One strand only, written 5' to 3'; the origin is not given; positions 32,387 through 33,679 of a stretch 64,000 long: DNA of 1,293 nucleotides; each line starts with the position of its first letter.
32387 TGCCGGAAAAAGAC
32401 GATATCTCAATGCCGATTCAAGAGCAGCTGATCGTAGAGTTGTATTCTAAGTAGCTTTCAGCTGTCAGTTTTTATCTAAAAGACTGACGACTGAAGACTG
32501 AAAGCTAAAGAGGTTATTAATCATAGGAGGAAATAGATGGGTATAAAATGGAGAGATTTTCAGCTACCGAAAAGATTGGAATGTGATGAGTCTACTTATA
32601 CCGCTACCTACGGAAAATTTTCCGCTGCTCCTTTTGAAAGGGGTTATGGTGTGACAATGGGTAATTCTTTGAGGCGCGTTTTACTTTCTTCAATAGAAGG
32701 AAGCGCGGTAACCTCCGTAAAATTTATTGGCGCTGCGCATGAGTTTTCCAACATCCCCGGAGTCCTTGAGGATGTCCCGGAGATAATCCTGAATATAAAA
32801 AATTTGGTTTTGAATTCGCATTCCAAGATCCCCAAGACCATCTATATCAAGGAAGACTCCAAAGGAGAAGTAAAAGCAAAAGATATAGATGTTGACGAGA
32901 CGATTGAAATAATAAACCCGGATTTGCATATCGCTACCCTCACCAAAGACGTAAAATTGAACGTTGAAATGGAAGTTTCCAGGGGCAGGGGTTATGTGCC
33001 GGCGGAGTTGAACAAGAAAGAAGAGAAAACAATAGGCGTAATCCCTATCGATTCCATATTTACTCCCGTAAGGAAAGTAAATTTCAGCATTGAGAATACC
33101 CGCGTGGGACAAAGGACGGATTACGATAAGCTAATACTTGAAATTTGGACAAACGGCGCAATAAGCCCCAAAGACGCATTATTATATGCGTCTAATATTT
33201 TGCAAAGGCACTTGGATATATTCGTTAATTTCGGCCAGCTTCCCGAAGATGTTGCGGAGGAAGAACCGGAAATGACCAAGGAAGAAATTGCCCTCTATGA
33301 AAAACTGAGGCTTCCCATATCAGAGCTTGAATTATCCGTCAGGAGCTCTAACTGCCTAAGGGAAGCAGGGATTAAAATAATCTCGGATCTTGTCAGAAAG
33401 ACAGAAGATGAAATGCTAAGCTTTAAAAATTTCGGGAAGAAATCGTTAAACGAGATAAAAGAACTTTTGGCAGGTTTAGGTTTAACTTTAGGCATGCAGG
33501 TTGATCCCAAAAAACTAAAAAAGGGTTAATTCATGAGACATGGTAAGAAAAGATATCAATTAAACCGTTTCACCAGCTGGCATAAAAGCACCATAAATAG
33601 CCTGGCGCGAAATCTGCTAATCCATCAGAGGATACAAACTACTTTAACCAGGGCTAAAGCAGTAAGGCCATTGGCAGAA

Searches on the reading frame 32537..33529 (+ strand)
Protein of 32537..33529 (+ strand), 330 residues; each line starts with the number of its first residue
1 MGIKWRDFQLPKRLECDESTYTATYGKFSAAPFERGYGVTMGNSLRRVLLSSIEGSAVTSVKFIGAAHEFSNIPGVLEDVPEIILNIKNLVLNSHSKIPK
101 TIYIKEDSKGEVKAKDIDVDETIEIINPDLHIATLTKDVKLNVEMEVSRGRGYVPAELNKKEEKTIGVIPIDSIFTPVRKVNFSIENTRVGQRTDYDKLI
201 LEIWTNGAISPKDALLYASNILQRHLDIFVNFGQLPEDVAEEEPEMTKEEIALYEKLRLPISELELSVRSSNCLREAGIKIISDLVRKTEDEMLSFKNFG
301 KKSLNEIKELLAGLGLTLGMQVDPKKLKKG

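Call 4: find_encoding_contigs(protein=window:32537-33529:+, flank=10000, max_places=10)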
Protein window:32537-33529:+ (330 aa): no gene with exactly this product is on record in the collection.
